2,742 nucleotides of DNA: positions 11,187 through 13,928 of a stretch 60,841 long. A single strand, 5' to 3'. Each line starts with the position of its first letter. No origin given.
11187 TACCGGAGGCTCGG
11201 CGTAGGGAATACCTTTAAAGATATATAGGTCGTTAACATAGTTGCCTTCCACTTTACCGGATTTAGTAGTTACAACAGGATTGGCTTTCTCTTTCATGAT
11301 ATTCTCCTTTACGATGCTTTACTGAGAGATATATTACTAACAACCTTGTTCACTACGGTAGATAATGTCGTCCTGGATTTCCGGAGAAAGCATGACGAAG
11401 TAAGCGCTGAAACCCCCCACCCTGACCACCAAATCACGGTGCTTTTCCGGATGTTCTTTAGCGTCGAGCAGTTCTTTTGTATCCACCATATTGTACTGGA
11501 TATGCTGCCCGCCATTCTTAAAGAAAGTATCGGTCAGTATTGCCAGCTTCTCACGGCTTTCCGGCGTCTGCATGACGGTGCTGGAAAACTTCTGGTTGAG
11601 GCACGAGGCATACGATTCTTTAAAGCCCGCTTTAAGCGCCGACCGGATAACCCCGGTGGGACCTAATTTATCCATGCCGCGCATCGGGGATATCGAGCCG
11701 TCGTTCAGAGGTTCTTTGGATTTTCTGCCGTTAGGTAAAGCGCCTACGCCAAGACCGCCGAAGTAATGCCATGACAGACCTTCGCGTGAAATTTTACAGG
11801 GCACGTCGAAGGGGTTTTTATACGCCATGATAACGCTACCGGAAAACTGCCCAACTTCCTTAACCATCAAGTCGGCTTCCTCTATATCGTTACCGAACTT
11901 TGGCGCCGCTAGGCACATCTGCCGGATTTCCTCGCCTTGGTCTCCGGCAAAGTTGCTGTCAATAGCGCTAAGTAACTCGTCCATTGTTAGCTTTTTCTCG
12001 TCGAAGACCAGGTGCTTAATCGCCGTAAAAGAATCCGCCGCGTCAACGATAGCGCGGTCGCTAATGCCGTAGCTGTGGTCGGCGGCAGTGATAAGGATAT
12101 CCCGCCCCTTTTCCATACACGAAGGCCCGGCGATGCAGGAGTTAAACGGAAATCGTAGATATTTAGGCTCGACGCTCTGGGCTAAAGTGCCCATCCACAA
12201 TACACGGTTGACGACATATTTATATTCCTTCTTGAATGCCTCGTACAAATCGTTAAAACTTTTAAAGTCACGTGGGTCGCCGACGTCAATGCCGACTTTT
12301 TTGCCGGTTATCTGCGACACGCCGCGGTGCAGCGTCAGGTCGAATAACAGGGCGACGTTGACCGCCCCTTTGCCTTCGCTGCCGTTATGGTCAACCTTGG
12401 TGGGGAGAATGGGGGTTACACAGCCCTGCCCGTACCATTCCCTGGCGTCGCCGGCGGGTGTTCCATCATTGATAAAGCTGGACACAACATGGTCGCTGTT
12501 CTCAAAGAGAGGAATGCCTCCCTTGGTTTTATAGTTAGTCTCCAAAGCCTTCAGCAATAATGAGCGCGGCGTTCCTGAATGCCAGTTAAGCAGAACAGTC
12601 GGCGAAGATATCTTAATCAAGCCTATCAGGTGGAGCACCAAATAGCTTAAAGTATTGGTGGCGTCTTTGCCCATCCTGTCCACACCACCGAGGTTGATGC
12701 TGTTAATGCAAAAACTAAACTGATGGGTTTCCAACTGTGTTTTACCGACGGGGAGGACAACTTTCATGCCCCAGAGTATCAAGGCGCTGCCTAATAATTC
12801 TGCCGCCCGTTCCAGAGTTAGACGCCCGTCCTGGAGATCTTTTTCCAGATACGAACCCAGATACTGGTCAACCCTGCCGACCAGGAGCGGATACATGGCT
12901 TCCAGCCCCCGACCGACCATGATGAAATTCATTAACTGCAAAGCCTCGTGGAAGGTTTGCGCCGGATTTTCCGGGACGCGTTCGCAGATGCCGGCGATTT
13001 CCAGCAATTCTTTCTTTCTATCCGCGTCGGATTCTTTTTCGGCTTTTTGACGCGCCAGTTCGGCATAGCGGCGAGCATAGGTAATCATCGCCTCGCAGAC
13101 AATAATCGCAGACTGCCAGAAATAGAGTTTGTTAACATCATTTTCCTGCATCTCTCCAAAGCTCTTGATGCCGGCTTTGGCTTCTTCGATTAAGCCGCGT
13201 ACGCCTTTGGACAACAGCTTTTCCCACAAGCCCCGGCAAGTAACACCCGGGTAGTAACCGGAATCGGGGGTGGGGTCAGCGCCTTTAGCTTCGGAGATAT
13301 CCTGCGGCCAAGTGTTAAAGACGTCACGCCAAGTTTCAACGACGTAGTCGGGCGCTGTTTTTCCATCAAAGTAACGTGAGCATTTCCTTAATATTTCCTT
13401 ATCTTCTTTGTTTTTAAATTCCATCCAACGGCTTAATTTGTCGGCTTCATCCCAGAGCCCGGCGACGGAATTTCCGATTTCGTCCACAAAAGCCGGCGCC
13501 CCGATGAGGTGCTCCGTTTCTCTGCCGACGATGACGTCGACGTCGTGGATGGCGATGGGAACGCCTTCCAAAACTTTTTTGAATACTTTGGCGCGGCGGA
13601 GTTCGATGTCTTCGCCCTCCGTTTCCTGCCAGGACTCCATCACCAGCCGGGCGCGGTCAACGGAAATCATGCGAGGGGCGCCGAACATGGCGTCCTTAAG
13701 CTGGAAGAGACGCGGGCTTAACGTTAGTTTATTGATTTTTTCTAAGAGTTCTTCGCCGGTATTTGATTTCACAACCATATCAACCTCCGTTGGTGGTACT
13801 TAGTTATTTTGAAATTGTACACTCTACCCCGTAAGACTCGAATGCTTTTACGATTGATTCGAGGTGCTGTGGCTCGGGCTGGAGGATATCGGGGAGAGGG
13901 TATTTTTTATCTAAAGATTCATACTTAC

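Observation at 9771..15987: IclR-cupin-activase-glycyl radical enzyme-carboxylesterase operon whose GRE has a Cys loop (GCVT) matching no characterised chemistry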

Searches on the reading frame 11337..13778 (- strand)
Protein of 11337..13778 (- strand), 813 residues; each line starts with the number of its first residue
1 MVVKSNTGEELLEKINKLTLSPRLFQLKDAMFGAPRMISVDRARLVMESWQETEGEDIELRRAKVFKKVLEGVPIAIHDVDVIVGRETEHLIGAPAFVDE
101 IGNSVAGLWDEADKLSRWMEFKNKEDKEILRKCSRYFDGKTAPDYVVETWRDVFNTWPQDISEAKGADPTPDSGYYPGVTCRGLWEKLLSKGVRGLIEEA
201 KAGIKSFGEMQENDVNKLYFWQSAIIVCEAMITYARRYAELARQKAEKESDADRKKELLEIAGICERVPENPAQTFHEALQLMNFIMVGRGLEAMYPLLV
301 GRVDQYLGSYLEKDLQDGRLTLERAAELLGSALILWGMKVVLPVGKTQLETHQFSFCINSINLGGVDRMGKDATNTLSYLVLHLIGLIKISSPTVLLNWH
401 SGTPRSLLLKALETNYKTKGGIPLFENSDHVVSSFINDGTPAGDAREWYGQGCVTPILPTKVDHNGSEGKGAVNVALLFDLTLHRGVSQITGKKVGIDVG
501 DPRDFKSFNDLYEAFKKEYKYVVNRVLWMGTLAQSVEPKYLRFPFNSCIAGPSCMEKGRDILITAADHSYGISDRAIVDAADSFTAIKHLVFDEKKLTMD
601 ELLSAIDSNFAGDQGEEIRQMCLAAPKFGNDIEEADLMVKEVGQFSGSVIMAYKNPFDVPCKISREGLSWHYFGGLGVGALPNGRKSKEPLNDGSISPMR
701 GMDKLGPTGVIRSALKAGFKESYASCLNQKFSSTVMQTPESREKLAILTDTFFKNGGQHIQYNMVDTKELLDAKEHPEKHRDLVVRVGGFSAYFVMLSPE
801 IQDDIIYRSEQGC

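Call 3: search_protein_families(library=pfam, proteins=[window:11337-13778:-])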
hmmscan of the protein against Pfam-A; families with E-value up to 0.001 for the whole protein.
window:11337-13778:- (813 aa): 2 families
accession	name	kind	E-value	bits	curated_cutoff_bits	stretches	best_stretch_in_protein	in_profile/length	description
PF02901.20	PFL-like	-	4.7e-136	455.5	24.3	1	33-659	17-631/647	Pyruvate formate lyase-like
PF01228.26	Gly_radical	-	4e-27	95.3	22.2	1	695-795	4-106/106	Glycine radical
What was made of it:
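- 11337..13778 (-): 813-aa glycyl radical enzyme of an uncharacterised clade. PFL-like plus Gly_radical (call 3).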

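Call 4: search_protein_families(library=ncbifam, proteins=[window:11337-13778:-])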
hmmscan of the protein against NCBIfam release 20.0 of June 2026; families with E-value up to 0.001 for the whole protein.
window:11337-13778:- (813 aa): 12 families
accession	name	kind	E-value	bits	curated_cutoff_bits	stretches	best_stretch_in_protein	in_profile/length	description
TIGR01774.1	PFL2-3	subfamily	3.3e-137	458.9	678.2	1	20-810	2-783/786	formate C-acetyltransferase/glycerol dehydratase family glycyl radical enzyme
NF048011.1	SfplDhtHpsGDes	equivalog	2.7e-128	429.5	1000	1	21-811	23-819/821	(2S)-3-sulfopropanediol dehydratase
NF043068.1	glycl_HYPD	equivalog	2e-126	423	1100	1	24-811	4-782/784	trans-4-hydroxy-L-proline dehydratase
TIGR04394.1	choline_CutC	equivalog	9.2e-122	408.1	1050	1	21-809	2-784/789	choline trimethylamine-lyase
NF048009.1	SfplDhtHpfGKleb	equivalog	2.8e-103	346.6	1000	1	22-810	26-821/824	(2S)-3-sulfopropanediol dehydratase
NF007437.0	PRK09983.1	equivalog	2.7e-98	330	1109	1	23-810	4-762/765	formate C-acetyltransferase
NF033718.1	indole_decarb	equivalog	2.7e-97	326.9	1100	2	124-811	159-866/868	indoleacetate decarboxylase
NF033715.1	glycyl_HPDL_Lrg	equivalog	7.2e-79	265.6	1150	1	194-810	241-898/901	4-hydroxyphenylacetate decarboxylase large subunit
TIGR01255.1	pyr_form_ly_1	equivalog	9.2e-22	77.3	994.2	1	270-808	230-738/744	formate C-acetyltransferase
NF038360.1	rad_fix_GrcA3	exception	3e-14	52.8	158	1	743-809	7-73/78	autonomous glycyl radical cofactor GrcA3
NF008341.1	PRK11127.1-1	equivalog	8.5e-10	38.5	145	1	754-808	20-74/80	autonomous glycyl radical cofactor GrcA2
TIGR04365.1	spare_glycyl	equivalog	3.6e-09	37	170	1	753-808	65-120/126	autonomous glycyl radical cofactor GrcA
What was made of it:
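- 11337..13778 (-): Below all equivalog cut-offs (call 4).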

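Call 5: search_solved_structures(query=window:11337-13778:-, max_evalue=1e-10, show_alignments=2)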
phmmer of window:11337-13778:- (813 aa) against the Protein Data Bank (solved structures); distinct sequences matched with E-value up to 1e-10: 33.
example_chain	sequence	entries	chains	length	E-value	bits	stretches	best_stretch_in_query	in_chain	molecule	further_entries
9f3w_A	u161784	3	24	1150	5.7e-115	388.6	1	20-809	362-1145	Choline trimethylamine-lyase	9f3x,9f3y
1r8w_A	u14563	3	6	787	4.2e-109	369.2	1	21-810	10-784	glycerol dehydratase | B12-independent glycerol dehydratase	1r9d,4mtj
6vxc_A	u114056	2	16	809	4.1e-108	365.9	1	24-811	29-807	Trans-4-hydroxy-L-proline dehydratase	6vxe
5i2a_A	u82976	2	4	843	5.1e-106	359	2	20-611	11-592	Diol-dehydratase | Diol dehydratase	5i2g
5a0u_A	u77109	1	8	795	7e-102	345.3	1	20-809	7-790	CHOLINE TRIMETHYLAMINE LYASE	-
5a0z_A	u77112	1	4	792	7.5e-102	345.2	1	20-809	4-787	CHOLINE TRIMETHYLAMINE LYASE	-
8iof_A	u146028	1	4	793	1.4e-101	344.3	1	42-810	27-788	Benzylsuccinate synthase alpha subunit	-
5faw_A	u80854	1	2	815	7.5e-97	328.7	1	21-809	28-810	Choline trimethylamine-lyase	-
5kdp_A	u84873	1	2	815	8.5e-97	328.5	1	21-809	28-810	Choline trimethylamine-lyase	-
9ht9_A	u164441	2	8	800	1.1e-96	328.1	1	21-809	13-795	Choline trimethylamine-lyase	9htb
9r0v_A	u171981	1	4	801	1.1e-96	328.1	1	21-809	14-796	Choline trimethylamine-lyase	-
5fav_A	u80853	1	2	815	1.2e-96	328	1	21-809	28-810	Choline trimethylamine-lyase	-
6vue_A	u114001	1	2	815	1.2e-96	328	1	21-809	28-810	Choline trimethylamine-lyase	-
5fau_A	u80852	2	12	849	1.3e-96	327.8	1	21-809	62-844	Choline trimethylamine-lyase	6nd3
5fay_A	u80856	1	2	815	2.1e-96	327.2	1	21-809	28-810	Choline trimethylamine-lyase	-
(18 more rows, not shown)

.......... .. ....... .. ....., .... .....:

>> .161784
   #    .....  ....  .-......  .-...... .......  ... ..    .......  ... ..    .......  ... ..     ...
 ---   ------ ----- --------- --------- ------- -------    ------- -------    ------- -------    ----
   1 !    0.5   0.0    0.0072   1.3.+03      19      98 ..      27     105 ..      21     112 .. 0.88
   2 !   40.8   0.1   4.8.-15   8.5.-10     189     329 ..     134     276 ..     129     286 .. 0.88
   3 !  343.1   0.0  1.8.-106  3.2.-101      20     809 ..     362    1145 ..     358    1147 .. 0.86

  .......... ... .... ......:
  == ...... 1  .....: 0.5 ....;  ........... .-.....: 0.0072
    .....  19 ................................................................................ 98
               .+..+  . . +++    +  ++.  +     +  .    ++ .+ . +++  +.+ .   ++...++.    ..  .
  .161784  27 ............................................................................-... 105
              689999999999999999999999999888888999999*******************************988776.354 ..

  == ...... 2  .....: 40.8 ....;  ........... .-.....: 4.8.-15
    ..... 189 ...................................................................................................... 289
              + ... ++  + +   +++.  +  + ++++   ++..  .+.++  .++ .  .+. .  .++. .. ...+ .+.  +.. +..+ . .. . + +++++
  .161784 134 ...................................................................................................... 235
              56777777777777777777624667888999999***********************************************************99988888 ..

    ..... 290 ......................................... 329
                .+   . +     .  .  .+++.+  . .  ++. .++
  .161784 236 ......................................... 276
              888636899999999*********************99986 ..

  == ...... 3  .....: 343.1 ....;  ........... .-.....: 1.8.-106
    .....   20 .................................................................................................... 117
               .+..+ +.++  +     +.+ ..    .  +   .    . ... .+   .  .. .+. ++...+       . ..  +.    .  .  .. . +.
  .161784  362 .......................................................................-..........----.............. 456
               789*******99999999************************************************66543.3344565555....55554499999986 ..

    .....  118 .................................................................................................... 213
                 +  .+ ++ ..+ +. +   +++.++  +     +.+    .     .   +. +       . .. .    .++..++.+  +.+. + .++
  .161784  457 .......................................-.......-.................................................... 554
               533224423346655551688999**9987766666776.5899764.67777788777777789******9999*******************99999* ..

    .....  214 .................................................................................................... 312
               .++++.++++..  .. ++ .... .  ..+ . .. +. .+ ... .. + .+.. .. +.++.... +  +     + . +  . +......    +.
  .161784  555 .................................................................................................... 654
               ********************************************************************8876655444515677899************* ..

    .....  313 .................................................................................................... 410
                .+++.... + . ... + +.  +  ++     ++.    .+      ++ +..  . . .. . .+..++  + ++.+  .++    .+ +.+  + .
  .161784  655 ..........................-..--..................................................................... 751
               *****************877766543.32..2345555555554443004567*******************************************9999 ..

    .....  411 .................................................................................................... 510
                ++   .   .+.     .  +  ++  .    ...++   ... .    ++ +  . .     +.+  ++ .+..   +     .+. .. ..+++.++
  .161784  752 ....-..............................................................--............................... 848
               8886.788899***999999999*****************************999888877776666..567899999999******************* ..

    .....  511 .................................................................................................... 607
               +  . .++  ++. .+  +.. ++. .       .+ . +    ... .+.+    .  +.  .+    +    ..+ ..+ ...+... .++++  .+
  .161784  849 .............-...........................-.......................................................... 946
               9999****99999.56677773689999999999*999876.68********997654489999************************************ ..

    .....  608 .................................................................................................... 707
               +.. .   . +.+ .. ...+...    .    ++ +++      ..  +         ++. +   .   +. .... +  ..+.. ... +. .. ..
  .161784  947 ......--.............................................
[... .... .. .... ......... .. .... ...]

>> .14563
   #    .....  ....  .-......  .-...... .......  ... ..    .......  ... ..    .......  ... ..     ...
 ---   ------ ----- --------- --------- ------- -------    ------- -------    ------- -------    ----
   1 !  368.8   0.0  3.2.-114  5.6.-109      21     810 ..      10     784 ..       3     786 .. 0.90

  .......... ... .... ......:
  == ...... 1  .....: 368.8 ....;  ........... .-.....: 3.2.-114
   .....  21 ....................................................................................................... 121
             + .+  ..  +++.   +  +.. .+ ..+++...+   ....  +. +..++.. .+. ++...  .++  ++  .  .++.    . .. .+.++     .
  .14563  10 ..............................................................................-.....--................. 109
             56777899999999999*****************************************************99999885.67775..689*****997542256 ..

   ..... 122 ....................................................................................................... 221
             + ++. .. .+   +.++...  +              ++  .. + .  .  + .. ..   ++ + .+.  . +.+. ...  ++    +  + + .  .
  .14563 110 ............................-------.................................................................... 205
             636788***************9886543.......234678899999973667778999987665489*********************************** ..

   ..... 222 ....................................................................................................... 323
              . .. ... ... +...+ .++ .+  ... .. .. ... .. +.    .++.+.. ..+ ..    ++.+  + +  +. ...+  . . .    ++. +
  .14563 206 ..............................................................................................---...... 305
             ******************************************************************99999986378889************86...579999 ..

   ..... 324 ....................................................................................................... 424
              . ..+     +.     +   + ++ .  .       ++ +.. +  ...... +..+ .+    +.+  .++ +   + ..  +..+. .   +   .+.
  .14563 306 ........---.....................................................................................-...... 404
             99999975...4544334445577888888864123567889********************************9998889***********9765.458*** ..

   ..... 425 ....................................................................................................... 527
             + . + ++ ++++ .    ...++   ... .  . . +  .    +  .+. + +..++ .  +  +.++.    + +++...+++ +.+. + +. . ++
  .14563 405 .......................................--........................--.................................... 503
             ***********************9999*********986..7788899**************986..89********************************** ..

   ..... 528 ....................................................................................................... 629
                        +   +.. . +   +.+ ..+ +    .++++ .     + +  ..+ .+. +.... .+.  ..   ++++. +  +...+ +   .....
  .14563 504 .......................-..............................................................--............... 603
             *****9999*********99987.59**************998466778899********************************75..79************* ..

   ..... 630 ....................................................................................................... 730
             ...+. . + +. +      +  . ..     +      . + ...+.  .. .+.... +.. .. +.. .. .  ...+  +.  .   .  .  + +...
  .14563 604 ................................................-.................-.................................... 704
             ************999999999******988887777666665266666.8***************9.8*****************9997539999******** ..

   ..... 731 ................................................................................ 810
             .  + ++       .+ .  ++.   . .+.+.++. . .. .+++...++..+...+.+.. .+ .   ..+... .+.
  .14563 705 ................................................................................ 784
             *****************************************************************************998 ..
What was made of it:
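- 11763..11798 (-): Barrel-strand segment C661-K-I-S-R665-E666-G-L-S-W-H-Y672, predicted to line the active site. E666 aligns with glycerol dehydratase Y640 (call 5).
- On X-succinate synthases: BSS at 245 bits and MASS at 274 bits are among the weakest GRE matches (call 5).
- On GRE decarboxylases (HPAD, IAD, PAD, AAD): AAD scores 304 bits (call 5).
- BSS and MASS are among the weakest full-length matches, at 245 and 274 bits against 389 for CutC (call 5).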

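Call 6: find_homologous_proteins(query=window:11337-13778:-, max_evalue=1e-50)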
Query window:11337-13778:- (813 aa): 659 proteins with E <= 1e-50 among 8000 candidates; the best 120 are listed.
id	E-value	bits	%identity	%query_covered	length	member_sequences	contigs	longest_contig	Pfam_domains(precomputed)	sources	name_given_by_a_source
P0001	0.0e+0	1815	96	100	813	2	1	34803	PF02901.21,PF01228.27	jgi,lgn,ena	-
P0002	0.0e+0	1621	84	100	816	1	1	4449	PF02901.21,PF01228.27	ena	-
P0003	0.0e+0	1619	85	100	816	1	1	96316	PF02901.21,PF01228.27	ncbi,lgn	-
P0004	0.0e+0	1619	85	100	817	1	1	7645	PF02901.21,PF01228.27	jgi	jgi:formate C-acetyltransferase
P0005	0.0e+0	1618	84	100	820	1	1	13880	PF02901.21,PF01228.27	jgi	jgi:formate C-acetyltransferase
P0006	0.0e+0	1616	85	100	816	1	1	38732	PF02901.21,PF01228.27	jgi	jgi:pyruvate formate-lyase/glycerol dehydratase family glycyl radical enzyme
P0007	0.0e+0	1608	84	100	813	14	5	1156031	PF02901.21,PF01228.27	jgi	jgi:pyruvate-formate lyase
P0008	0.0e+0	1606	84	100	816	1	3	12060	PF02901.21,PF01228.27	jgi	-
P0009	0.0e+0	1599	84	100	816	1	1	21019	PF02901.21,PF01228.27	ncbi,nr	ncbi:MAG: hypothetical protein JW845_03110 [Dehalococcoidales bacterium]|nr:hypothetical protein [De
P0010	0.0e+0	1595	84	100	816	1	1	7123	PF02901.21,PF01228.27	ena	-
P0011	0.0e+0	1587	82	100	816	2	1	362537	PF02901.21,PF01228.27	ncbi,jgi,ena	ncbi:MAG: pyruvate formate lyase family protein [Dehalococcoidales bacterium]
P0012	0.0e+0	1582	82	100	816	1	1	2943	PF02901.21,PF01228.27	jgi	jgi:pyruvate-formate lyase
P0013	0.0e+0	1579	83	100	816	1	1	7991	PF02901.21,PF01228.27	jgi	jgi:pyruvate formate-lyase/glycerol dehydratase family glycyl radical enzyme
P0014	0.0e+0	1579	82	100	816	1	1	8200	PF02901.21,PF01228.27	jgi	-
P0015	0.0e+0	1576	82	100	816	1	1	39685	PF02901.21,PF01228.27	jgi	jgi:pyruvate-formate lyase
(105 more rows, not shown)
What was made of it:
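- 11337..13778 (-): More than 120 clusters at 78-96% identity, mostly from Dehalococcoidales (call 6).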

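Call 9: find_related_loci(query=window:11337-13778:-, collection=genome_contigs, flank=8000)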
Query window:11337-13778:- (813 aa) in genome_contigs; peptide patterns used: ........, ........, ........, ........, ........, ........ (x = any residue, [..] = any of these).
49 stretches matched a pattern; 11 encode a relative of the query (tblastn E <= 1e-3); 11 distinct loci.
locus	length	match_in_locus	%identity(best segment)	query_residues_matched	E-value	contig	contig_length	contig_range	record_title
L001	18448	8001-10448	83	1-813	0e+0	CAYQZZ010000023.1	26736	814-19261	MAG TPA_asm: uncultured Dehalococcoidaceae bacterium isolate binchicken_co103_286 genome assembly, contig: NODE_1606_len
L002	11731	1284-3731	82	1-813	0e+0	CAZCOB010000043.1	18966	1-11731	MAG TPA_asm: uncultured Dehalococcoidaceae bacterium isolate binchicken_co100_344 genome assembly, contig: NODE_4464_len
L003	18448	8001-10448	80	1-813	0e+0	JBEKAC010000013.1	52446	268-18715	MAG: Dehalococcoidales bacterium isolate SPRUCE 103 SPRUCE_103_13, whole genome shotgun sequence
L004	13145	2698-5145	80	1-813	0e+0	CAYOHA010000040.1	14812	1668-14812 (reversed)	MAG TPA_asm: uncultured Dehalococcoidales bacterium isolate binchicken_co376_250 genome assembly, contig: NODE_4251_leng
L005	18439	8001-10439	75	1-813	0e+0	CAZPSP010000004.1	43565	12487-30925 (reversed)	MAG TPA_asm: uncultured Dehalococcoidaceae bacterium isolate binchicken_co43_185 genome assembly, contig: NODE_1171_leng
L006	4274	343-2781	74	1-813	0e+0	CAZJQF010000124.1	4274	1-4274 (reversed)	MAG TPA_asm: uncultured Dehalococcoidales bacterium isolate SRP192927_co3_85 genome assembly, contig: NODE_63299_length_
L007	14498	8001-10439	75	1-813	0e+0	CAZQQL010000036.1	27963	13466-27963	MAG TPA_asm: uncultured Dehalococcoidaceae bacterium isolate binchicken_co43_390 genome assembly, contig: NODE_2749_leng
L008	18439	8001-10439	73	1-813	0e+0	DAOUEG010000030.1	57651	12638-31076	MAG TPA_asm: Dehalococcoidales bacterium isolate N5_247 k139_1606510, whole genome shotgun sequence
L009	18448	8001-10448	84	1-813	0e+0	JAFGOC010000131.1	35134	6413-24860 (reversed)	MAG: Dehalococcoidales bacterium isolate Zod_Metabat.597 k87_11229972, whole genome shotgun sequence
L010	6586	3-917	81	509-813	2e-170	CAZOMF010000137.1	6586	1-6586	MAG TPA_asm: uncultured Dehalococcoidaceae bacterium isolate binchicken_co129_661 genome assembly, contig: NODE_39917_le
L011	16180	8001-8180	93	754-813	2e-29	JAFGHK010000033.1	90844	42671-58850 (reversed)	MAG: Dehalococcoidales bacterium isolate Zod_Metabat.1454 k87_3581393, whole genome shotgun sequence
